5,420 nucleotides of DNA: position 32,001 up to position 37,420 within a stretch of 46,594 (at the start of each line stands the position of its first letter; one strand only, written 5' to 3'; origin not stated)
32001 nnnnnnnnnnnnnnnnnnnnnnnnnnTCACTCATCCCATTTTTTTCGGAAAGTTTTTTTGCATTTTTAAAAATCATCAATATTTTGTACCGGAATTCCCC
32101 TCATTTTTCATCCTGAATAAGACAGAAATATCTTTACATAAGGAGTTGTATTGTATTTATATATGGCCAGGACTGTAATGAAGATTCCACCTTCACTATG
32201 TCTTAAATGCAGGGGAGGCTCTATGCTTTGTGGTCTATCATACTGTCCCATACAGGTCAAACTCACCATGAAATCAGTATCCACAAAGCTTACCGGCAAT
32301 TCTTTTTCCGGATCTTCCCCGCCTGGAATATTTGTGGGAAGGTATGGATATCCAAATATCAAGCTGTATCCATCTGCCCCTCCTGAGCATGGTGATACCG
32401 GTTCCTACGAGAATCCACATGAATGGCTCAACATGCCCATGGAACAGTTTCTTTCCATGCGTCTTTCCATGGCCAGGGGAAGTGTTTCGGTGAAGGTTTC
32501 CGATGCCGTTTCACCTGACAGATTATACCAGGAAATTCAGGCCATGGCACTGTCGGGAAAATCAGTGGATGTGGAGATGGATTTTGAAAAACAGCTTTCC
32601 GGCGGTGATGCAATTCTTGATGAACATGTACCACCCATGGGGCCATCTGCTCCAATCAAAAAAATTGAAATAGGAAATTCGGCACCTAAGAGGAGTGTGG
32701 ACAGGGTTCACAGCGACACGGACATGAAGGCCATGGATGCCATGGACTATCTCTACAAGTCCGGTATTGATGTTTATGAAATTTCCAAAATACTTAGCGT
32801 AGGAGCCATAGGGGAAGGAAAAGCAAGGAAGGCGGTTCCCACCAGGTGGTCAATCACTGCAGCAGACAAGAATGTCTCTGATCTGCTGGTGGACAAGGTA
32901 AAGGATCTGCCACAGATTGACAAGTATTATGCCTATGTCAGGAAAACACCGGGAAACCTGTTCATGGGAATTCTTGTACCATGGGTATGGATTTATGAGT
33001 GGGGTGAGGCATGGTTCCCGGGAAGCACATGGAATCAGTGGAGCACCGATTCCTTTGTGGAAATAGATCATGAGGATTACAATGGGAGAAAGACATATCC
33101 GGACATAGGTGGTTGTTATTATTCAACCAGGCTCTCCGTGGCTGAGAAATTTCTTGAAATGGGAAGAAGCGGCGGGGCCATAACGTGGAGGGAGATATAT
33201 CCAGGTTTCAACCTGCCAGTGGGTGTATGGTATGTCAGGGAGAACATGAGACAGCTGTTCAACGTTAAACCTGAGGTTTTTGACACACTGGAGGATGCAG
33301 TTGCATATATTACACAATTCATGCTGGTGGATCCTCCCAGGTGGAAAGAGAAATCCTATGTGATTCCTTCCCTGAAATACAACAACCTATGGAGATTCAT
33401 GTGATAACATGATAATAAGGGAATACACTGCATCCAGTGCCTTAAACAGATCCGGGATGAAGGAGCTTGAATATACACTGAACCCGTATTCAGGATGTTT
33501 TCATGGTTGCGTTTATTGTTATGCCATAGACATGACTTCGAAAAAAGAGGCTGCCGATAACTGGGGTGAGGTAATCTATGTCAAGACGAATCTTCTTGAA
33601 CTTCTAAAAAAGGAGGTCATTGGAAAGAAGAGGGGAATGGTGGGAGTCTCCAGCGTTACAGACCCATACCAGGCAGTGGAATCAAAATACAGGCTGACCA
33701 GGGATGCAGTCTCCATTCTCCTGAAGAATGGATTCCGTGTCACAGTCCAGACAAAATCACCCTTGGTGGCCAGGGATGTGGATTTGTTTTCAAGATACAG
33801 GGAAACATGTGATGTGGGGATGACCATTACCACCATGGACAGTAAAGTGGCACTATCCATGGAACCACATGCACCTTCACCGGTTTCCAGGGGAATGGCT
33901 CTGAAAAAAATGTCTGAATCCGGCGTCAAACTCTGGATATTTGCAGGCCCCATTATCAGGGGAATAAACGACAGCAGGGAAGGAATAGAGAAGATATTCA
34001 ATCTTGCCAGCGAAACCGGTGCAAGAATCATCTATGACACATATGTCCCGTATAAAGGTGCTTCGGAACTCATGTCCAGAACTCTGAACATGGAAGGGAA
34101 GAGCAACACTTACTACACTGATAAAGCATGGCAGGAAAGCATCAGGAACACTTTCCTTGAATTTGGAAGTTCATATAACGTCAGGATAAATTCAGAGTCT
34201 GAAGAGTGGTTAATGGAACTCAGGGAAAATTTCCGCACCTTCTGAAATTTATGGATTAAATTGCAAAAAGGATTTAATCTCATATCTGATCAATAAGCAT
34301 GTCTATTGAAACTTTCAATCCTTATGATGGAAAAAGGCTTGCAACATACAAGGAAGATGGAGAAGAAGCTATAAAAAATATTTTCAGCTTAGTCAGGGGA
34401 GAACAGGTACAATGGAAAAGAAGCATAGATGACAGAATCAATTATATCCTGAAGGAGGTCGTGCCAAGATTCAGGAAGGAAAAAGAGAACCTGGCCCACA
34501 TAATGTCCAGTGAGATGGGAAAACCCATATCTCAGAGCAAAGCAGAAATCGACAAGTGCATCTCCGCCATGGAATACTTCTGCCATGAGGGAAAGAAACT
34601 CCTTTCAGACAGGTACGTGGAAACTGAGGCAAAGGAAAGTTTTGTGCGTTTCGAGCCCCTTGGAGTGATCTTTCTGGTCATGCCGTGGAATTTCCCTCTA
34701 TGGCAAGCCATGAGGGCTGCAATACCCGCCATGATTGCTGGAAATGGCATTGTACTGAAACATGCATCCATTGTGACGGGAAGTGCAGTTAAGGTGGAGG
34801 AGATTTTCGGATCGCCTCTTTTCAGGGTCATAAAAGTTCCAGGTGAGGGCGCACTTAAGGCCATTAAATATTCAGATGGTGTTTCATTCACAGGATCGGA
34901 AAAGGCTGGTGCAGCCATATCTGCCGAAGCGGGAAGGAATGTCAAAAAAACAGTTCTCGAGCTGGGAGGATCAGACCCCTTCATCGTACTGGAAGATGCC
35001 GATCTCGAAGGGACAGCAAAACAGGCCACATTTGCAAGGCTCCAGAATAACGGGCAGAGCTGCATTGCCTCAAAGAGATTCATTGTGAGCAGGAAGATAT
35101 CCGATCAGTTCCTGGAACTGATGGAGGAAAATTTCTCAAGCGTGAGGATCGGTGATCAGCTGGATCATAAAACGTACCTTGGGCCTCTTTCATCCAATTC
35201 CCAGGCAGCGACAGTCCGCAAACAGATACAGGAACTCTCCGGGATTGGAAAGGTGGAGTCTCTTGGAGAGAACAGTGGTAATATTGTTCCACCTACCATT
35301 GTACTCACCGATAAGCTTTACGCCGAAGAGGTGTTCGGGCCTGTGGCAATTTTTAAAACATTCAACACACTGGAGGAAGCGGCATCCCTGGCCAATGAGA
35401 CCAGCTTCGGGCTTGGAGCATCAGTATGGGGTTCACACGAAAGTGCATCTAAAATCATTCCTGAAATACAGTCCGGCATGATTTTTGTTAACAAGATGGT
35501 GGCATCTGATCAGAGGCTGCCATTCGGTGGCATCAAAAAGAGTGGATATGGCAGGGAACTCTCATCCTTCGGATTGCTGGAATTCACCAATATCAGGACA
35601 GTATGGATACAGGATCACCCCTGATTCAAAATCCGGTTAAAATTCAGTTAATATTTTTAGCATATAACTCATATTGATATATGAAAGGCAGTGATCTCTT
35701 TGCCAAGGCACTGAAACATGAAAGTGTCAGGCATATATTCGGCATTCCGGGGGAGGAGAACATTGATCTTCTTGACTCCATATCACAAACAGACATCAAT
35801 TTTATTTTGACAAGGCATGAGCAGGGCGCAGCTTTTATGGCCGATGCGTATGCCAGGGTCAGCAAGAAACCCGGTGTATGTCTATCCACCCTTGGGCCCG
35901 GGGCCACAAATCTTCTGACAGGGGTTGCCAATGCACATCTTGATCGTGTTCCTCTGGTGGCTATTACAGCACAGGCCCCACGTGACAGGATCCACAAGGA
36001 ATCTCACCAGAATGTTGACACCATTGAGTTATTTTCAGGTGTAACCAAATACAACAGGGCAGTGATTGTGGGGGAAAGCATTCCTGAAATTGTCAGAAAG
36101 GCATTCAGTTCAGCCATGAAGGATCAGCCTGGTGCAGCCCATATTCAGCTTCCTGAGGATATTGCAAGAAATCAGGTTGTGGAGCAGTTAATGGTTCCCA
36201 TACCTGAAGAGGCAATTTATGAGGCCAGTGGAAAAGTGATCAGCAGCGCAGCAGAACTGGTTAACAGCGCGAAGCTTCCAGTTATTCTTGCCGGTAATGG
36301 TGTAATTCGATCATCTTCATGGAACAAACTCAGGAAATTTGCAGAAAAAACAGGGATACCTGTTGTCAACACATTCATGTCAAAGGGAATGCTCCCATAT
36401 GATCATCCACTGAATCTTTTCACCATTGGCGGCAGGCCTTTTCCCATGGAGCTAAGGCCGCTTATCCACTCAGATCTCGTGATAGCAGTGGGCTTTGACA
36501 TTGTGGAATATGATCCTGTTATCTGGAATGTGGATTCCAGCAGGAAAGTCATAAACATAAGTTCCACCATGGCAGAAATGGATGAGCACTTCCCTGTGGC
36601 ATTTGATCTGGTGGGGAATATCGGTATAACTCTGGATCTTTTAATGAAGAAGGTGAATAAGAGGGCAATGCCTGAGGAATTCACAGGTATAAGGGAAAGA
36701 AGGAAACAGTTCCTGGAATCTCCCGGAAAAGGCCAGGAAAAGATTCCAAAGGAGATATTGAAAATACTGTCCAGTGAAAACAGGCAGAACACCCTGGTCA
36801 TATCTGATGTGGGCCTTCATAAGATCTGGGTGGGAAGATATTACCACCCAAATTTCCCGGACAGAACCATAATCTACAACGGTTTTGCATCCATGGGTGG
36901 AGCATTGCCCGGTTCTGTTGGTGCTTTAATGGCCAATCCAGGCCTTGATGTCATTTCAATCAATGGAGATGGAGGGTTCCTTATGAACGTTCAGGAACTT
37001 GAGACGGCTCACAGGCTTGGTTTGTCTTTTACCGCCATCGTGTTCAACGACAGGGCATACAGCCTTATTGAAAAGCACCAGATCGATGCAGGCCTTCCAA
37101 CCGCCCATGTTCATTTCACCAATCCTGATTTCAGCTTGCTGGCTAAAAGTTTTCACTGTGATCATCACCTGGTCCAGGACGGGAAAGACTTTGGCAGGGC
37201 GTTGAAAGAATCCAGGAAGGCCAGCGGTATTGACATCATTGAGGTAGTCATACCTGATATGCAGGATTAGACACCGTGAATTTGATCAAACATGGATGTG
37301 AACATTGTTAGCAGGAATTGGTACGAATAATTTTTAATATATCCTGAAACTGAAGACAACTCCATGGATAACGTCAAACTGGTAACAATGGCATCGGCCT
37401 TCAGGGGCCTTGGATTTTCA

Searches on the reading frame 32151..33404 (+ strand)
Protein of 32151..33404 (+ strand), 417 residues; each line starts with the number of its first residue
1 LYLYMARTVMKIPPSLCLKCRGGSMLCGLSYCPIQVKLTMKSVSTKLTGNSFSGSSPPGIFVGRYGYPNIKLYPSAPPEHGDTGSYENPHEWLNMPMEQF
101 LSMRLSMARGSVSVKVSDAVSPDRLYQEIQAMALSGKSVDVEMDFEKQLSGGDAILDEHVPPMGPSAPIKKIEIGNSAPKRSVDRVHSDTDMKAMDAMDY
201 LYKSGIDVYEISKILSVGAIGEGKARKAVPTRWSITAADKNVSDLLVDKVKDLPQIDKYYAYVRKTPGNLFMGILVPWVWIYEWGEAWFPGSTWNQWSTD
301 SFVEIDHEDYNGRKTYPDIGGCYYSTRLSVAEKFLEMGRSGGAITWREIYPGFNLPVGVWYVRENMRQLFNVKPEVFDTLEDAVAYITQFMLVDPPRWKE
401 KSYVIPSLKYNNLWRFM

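Call 39: search_protein_families(library=pfam, proteins=[window:32151-33404:+], max_evalue=0.00001)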
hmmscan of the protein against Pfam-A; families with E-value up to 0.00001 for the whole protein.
window:32151-33404:+ (417 aa): 2 families
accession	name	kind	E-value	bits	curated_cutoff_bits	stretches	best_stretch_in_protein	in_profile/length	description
PF04894.17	Nre_N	-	7.2e-97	324.8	25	1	26-295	1-270/270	Archaeal Nre, N-terminal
PF04895.17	Nre_C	-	6.1e-33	113.4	27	1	308-416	1-110/110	Archaeal Nre, C-terminal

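Call 62: search_protein_families(library=ncbifam, proteins=[window:32151-33404:+], max_evalue=0.00001)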
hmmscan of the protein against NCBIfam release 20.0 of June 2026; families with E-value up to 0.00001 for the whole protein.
window:32151-33404:+ (417 aa): 1 family
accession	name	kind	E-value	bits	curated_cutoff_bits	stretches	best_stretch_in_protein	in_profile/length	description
NF041387.1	DNArepr_NreA_Halo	equivalog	9.1e-68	229.2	700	1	41-408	38-410/417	DNA repair protein NreA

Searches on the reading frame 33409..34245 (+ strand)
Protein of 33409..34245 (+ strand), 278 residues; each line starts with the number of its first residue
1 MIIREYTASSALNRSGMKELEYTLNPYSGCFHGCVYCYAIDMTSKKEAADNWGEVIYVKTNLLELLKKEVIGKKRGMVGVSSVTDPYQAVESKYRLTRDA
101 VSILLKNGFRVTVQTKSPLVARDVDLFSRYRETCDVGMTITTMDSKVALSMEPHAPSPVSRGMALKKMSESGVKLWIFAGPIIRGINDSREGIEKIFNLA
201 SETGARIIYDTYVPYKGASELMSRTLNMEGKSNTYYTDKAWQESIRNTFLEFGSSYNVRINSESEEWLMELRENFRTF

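Call 39: search_protein_families(library=pfam, proteins=[window:33409-34245:+], max_evalue=0.00001)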
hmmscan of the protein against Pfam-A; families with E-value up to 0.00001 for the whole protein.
window:33409-34245:+ (278 aa): 1 family
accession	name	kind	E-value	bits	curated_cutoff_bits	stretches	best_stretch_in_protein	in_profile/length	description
PF04055.27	Radical_SAM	-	1.6e-08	35.3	29.5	1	25-189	2-157/166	Radical SAM superfamily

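Call 54: search_protein_families(library=pfam, proteins=[window:33409-34245:+], max_evalue=0.0001)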
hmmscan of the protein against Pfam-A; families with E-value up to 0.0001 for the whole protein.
window:33409-34245:+ (278 aa): 1 family
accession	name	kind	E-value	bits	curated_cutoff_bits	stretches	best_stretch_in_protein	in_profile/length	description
PF04055.27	Radical_SAM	-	1.6e-08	35.3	29.5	1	25-189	2-157/166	Radical SAM superfamily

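Call 62: search_protein_families(library=ncbifam, proteins=[window:33409-34245:+], max_evalue=0.00001)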
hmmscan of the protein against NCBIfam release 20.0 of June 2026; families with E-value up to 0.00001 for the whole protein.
window:33409-34245:+ (278 aa): 4 families
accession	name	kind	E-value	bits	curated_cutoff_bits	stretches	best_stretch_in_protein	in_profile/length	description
NF033668.1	rSAM_PA0069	hypoth_equivalog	4.7e-40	137.6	360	1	19-207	56-248/348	PA0069 family radical SAM protein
NF038135.1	rSAM_Rv2578c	equivalog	4.6e-34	117.9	430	1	3-209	40-256/317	Rv2578c family radical SAM protein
NF038136.1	rSAM_Rv_intein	exception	3e-27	95.7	700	1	53-206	353-510/574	intein-containing Rv2578c family radical SAM protein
TIGR04470.1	rSAM_mob_pairB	equivalog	1.2e-25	90.4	410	1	3-199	1-192/285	radical SAM mobile pair protein B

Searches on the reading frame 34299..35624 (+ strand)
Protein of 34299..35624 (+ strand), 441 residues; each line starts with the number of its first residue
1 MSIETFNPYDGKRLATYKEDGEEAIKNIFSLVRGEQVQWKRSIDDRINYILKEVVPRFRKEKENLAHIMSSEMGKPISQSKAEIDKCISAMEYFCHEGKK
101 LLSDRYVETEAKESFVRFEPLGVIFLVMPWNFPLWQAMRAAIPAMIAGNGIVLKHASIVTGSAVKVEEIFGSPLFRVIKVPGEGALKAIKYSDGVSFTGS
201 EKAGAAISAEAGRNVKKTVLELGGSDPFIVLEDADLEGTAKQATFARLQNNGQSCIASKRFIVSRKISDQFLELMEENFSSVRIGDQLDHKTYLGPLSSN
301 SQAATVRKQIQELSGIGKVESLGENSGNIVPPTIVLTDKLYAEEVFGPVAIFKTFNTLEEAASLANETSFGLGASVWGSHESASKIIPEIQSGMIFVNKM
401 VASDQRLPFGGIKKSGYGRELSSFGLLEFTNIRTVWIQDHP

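Call 39: search_protein_families(library=pfam, proteins=[window:34299-35624:+], max_evalue=0.00001)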
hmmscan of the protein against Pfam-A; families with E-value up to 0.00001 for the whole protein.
window:34299-35624:+ (441 aa): 1 family
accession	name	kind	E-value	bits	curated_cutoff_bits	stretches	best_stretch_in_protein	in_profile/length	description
PF00171.27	Aldedh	-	1.2e-107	360.8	23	1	3-435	9-461/461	Aldehyde dehydrogenase family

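Call 54: search_protein_families(library=pfam, proteins=[window:34299-35624:+], max_evalue=0.0001)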
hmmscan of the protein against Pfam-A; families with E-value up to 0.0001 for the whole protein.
window:34299-35624:+ (441 aa): 1 family
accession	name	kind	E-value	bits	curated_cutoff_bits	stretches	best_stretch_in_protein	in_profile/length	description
PF00171.27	Aldedh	-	1.2e-107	360.8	23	1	3-435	9-461/461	Aldehyde dehydrogenase family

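Call 62: search_protein_families(library=ncbifam, proteins=[window:34299-35624:+], max_evalue=0.00001)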
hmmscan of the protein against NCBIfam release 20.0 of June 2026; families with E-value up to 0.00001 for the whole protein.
window:34299-35624:+ (441 aa): 40 families (the best 25 are shown)
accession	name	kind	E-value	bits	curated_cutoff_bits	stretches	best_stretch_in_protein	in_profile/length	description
NF006915.0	PRK09406.1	equivalog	6.6e-120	401.1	730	1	1-437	1-456/457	NADP-dependent succinic semialdehyde dehydrogenase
NF010575.0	PRK13968.1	equivalog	1e-102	344.7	855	1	6-437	12-459/462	succinate-semialdehyde dehydrogenase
NF042989.1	AldDh_AldH_Clos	equivalog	2.8e-95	319.8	800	1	1-436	1-456/458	aldehyde dehydrogenase AldH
NF006916.0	PRK09407.1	equivalog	2e-77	261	521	1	3-437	36-492/526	succinic semialdehyde dehydrogenase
NF010000.0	PRK13473.1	subfamily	4e-76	256.6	615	1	4-438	20-473/475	aminobutyraldehyde dehydrogenase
TIGR01804.1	BADH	equivalog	1.4e-75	254.5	668.6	1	3-432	15-466/467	betaine-aldehyde dehydrogenase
NF040648.1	lactal_redase_Meth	equivalog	7e-75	252.8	650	1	3-437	13-462/463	lactaldehyde dehydrogenase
TIGR01780.1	SSADH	subfamily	2.7e-70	237.5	646.35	1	7-432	3-447/448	succinate-semialdehyde dehydrogenase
NF047626.1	SulfactDhSafD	equivalog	3.6e-70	237.3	700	1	4-435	4-452/454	sulfoacetaldehyde dehydrogenase SafD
NF009725.0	PRK13252.1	equivalog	1.7e-69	234.6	593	1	3-438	24-480/488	betaine-aldehyde dehydrogenase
NF042993.1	AlphKGSA_gudD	equivalog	2.5e-68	231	770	1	17-438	36-481/481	alpha-ketoglutaric semialdehyde dehydrogenase GucD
TIGR02299.1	HpaE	equivalog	4.2e-65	220.2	638.35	1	3-437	18-476/488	5-carboxymethyl-2-hydroxymuconate semialdehyde dehydrogenase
NF008415.0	PRK11241.1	equivalog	7.2e-62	209.6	828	1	3-435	28-478/482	NADP-dependent succinate-semialdehyde dehydrogenase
NF045735.1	PaDhStyDPseudo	equivalog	3.1e-61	207.5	850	1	2-437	19-481/483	phenylacetaldehyde dehydrogenase StyD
NF040869.1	G3PDH_Arch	equivalog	1.5e-60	205.3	780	1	19-435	51-489/502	NADP-dependent glyceraldehyde-3-phosphate dehydrogenase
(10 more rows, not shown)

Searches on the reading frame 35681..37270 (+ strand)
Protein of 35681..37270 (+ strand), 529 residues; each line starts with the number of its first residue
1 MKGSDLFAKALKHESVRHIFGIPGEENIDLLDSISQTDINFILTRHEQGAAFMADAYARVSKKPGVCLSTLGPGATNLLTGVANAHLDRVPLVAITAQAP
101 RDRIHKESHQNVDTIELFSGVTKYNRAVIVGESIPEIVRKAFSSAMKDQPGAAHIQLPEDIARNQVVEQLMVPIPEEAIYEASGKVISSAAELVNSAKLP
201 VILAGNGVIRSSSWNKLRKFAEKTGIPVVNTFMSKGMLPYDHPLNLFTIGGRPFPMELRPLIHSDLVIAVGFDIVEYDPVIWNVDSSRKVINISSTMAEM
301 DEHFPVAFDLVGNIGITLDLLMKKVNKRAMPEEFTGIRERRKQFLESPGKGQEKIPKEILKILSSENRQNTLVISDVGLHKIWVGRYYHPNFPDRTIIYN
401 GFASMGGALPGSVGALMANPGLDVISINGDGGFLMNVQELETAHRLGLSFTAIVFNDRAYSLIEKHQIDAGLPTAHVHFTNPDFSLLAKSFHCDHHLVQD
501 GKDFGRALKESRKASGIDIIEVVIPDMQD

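Call 39: search_protein_families(library=pfam, proteins=[window:35681-37270:+], max_evalue=0.00001)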
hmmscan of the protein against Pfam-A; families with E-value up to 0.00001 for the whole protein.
window:35681-37270:+ (529 aa): 3 families
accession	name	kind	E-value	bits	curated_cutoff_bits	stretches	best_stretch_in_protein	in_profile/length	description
PF02776.23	TPP_enzyme_N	-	2.4e-42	143.9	26.8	1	1-116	1-118/119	Thiamine pyrophosphate enzyme, N-terminal TPP binding domain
PF02775.26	TPP_enzyme_C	-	5.1e-32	111.2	21.9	1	376-522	1-151/151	Thiamine pyrophosphate enzyme, C-terminal TPP binding domain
PF00205.28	TPP_enzyme_M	-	2.5e-27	95.7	30.4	1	187-319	1-135/137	Thiamine pyrophosphate enzyme, central domain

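Call 54: search_protein_families(library=pfam, proteins=[window:35681-37270:+], max_evalue=0.0001)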
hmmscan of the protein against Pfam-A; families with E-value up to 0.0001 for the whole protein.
window:35681-37270:+ (529 aa): 3 families
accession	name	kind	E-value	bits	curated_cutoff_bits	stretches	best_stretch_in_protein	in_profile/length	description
PF02776.23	TPP_enzyme_N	-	2.4e-42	143.9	26.8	1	1-116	1-118/119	Thiamine pyrophosphate enzyme, N-terminal TPP binding domain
PF02775.26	TPP_enzyme_C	-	5.1e-32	111.2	21.9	1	376-522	1-151/151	Thiamine pyrophosphate enzyme, C-terminal TPP binding domain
PF00205.28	TPP_enzyme_M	-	2.5e-27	95.7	30.4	1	187-319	1-135/137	Thiamine pyrophosphate enzyme, central domain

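Call 62: search_protein_families(library=ncbifam, proteins=[window:35681-37270:+], max_evalue=0.00001)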
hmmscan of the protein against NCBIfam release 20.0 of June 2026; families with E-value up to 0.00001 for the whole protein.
window:35681-37270:+ (529 aa): 52 families (the best 25 are shown)
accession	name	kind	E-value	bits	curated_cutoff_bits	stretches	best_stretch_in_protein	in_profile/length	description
NF006187.0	PRK08322.1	equivalog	3.7e-165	550.5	509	1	1-524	2-528/548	acetolactate synthase large subunit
NF006378.0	PRK08617.1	equivalog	5.2e-121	404.7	510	1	2-524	9-538/556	acetolactate synthase AlsS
TIGR02418.1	acolac_catab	equivalog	3.5e-111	372.3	551.1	1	3-524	1-529/539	acetolactate synthase AlsS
TIGR00118.1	acolac_lg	equivalog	2.3e-103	346.6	538.35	1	1-525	1-535/557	biosynthetic-type acetolactate synthase large subunit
NF004919.0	PRK06276.1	equivalog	2.1e-102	343.3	866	1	1-525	1-539/582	acetolactate synthase large subunit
NF006524.0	PRK08978.1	equivalog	2.1e-93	313.5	738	1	1-526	1-526/548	acetolactate synthase 2 catalytic subunit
NF006052.0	PRK08199.1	subfamily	2.7e-91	306.6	539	1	2-525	9-538/559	thiamine pyrophosphate protein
NF004710.0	PRK06048.1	equivalog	2e-89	300.5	976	1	1-524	8-537/561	acetolactate synthase large subunit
NF005712.0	PRK07524.1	subfamily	9.1e-89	298.3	500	1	6-523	8-528/536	5-guanidino-2-oxopentanoate decarboxylase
NF006016.1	PRK08155.1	equivalog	1.2e-86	291.4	870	1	1-525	3-533/554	acetolactate synthase large subunit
NF005824.0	PRK07710.1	equivalog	2.9e-84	283.4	976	1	1-518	17-542/573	acetolactate synthase large subunit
NF006319.0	PRK08527.1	equivalog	1.6e-83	281.1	905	1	1-526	4-540/565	acetolactate synthase large subunit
NF006377.0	PRK08611.1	equivalog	1e-80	271.9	742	1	2-524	5-529/576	pyruvate oxidase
NF005651.0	PRK07418.1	subfamily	2.8e-79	266.9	942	1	2-524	20-559/617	acetolactate synthase large subunit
NF005860.0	PRK07789.1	equivalog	4.2e-79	266.5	881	1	1-514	34-567/615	acetolactate synthase large subunit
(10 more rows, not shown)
